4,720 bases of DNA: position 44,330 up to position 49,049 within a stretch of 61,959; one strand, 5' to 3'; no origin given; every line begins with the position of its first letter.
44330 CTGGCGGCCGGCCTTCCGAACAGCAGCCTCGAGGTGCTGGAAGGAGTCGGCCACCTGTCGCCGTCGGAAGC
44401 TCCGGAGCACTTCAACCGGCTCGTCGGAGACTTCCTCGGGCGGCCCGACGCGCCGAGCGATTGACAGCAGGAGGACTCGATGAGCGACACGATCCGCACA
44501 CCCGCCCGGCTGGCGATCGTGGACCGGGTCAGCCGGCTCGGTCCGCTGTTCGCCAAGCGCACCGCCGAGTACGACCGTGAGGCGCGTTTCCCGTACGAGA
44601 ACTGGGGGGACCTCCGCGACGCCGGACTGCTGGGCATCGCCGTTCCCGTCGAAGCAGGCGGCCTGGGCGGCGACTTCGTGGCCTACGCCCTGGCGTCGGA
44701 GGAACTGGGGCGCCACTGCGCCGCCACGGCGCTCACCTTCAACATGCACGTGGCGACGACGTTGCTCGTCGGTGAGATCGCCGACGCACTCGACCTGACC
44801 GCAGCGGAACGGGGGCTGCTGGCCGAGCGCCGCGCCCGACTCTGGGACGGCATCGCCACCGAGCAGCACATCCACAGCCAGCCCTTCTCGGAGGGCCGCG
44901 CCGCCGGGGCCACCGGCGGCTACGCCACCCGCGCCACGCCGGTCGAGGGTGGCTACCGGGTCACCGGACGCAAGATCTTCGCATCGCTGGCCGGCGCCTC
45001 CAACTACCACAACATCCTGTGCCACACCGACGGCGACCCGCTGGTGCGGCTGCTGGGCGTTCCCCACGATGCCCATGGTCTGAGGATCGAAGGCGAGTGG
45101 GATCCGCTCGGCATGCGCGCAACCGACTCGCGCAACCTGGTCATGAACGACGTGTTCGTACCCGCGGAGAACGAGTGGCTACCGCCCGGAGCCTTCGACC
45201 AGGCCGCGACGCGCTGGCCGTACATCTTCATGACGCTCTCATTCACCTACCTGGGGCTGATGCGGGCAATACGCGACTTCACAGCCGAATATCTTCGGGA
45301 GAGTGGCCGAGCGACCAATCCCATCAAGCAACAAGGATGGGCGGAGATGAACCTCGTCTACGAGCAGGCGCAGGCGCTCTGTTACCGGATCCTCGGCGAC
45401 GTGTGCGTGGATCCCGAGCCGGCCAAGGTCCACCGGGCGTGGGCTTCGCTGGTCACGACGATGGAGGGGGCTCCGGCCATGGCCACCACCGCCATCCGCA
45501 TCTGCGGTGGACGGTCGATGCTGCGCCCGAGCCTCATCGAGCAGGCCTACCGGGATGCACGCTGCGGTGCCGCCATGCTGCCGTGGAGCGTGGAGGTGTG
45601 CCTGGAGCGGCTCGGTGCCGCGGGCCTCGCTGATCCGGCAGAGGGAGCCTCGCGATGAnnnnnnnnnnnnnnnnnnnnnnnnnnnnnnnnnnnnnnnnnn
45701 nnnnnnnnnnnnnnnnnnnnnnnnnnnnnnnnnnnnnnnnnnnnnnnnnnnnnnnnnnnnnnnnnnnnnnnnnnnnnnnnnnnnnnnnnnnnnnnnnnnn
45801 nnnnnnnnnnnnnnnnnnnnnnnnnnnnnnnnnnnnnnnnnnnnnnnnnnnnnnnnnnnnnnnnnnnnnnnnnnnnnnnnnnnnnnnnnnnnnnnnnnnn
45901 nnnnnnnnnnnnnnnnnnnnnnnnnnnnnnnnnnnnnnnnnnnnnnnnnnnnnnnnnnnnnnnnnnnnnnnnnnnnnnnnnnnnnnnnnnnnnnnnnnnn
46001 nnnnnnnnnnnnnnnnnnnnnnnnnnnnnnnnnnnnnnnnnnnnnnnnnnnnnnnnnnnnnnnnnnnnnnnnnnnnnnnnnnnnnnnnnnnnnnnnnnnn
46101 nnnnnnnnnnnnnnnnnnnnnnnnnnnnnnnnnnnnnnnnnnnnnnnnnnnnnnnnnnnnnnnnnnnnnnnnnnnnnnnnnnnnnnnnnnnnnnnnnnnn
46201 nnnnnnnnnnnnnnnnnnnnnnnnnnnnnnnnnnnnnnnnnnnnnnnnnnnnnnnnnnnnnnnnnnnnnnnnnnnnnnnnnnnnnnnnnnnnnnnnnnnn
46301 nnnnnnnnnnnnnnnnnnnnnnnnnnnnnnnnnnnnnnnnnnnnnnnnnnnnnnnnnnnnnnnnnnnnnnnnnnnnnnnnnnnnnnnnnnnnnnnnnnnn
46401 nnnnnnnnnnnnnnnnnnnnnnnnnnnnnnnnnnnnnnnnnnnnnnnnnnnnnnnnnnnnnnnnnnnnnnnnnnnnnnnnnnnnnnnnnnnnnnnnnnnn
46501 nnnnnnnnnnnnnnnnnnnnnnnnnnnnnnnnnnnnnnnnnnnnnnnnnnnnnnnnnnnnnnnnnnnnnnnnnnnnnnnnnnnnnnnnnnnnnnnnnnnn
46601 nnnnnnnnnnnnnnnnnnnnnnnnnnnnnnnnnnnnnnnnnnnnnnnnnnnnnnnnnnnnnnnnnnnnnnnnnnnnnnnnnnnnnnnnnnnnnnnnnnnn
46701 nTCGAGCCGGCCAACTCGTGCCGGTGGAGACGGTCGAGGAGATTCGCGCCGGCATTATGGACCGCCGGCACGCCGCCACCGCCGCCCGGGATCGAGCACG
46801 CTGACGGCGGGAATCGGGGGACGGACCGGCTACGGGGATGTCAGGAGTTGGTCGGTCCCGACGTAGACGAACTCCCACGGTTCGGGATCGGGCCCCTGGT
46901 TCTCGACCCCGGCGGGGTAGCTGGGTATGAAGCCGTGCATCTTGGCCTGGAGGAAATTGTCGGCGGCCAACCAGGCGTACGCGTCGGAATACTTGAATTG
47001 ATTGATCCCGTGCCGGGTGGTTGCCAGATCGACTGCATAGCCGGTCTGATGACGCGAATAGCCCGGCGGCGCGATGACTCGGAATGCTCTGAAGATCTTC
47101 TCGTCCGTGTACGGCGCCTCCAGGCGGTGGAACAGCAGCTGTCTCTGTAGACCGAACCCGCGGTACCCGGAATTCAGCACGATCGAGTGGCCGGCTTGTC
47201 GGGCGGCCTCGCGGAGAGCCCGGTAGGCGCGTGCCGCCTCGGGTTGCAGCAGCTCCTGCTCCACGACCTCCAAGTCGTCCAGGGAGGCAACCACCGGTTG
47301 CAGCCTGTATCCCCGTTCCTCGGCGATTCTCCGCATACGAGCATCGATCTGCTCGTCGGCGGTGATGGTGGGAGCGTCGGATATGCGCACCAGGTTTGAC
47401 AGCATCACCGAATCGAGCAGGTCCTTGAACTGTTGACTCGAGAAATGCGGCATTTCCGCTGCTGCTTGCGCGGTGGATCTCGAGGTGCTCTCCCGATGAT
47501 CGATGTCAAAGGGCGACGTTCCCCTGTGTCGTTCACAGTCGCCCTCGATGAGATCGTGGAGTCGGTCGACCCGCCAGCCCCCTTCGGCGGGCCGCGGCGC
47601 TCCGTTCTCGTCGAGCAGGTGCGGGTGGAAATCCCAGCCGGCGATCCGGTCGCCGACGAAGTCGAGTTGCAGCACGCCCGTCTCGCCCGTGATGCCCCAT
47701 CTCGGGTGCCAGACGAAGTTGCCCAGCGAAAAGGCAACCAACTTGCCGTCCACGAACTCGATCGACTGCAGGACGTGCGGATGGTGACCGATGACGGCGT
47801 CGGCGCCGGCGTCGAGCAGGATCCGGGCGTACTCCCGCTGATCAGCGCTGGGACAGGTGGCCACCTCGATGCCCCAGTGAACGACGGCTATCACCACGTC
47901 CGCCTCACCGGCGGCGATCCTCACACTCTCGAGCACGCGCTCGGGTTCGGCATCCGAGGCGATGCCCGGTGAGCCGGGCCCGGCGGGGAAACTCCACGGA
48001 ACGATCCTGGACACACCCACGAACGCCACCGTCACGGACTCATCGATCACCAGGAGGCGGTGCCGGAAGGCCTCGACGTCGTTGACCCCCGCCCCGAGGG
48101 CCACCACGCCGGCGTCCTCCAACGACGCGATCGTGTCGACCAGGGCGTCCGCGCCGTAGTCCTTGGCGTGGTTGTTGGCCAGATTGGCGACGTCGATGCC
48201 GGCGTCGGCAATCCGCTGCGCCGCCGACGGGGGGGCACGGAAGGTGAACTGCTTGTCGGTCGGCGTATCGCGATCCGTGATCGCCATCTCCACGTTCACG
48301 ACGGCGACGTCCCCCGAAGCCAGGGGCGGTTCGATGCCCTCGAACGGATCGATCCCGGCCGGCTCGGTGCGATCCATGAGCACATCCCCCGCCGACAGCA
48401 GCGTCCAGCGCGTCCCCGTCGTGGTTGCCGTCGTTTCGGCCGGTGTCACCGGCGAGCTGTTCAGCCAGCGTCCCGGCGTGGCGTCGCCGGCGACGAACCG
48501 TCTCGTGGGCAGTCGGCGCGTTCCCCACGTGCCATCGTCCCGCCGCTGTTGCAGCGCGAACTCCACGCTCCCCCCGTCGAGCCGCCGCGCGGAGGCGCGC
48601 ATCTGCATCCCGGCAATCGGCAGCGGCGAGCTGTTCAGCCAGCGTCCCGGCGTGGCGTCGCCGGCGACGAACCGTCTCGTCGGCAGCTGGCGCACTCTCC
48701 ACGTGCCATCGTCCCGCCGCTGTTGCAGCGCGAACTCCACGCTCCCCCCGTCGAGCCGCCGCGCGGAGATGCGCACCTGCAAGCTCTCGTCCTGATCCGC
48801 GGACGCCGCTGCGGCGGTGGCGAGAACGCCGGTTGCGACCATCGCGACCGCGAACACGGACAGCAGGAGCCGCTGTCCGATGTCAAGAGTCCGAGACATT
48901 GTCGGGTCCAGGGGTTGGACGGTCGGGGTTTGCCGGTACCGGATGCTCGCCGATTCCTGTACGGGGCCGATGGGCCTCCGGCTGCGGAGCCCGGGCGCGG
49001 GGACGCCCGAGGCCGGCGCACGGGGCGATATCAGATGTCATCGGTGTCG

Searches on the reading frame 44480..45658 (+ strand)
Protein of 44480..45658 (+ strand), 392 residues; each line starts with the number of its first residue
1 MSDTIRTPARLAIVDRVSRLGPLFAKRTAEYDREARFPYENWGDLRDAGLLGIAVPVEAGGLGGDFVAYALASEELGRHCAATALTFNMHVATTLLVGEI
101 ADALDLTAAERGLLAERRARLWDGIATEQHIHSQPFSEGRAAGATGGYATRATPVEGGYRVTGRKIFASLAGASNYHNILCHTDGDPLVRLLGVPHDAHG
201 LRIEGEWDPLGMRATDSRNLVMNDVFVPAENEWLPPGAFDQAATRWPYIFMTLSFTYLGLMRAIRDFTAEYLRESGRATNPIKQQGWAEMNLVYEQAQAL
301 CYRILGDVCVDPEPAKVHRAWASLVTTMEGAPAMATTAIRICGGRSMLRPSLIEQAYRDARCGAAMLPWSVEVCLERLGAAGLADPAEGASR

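Call 13: search_protein_families(library=pfam, proteins=[window:44480-45658:+])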
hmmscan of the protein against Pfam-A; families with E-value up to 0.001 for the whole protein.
window:44480-45658:+ (392 aa): 3 families
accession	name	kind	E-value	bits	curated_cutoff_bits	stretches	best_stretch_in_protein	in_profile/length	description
PF02771.21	Acyl-CoA_dh_N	-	2.9e-16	60.3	22.9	1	25-92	20-87/113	Acyl-CoA dehydrogenase, N-terminal domain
PF02770.24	Acyl-CoA_dh_M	-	1.1e-09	38.7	33.3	1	149-225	17-97/97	Acyl-CoA dehydrogenase, middle domain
PF00441.29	Acyl-CoA_dh_1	-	5.7e-06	27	22.4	1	253-363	18-131/150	Acyl-CoA dehydrogenase, C-terminal domain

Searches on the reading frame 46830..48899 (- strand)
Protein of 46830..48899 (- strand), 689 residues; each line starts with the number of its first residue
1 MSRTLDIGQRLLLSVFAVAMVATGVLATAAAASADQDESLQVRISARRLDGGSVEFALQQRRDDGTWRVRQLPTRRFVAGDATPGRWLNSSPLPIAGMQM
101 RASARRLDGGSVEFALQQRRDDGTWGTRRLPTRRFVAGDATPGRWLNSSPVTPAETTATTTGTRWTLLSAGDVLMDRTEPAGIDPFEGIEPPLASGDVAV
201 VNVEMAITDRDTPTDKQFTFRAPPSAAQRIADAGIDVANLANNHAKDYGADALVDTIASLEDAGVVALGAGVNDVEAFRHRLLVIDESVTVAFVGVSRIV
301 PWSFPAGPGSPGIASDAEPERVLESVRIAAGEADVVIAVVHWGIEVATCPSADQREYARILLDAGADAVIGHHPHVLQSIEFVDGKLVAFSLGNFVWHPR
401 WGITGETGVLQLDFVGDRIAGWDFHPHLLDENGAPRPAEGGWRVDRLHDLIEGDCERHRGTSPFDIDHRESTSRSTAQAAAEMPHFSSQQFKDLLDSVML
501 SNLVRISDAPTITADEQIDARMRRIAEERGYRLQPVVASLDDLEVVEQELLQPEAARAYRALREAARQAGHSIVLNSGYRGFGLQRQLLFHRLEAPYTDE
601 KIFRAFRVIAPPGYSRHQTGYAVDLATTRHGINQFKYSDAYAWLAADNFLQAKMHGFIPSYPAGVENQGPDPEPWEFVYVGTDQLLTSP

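Call 13: search_protein_families(library=pfam, proteins=[window:46830-48899:-])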
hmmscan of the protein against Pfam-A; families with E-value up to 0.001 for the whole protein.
window:46830-48899:- (689 aa): 2 families
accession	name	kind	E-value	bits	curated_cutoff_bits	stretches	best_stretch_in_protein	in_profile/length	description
PF09587.15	PGA_cap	-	2.8e-61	207.6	27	1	166-396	1-252/255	Bacterial capsule synthesis protein PGA_cap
PF02557.22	VanY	-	4.7e-21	75.4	25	1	549-681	2-131/132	D-alanyl-D-alanine carboxypeptidase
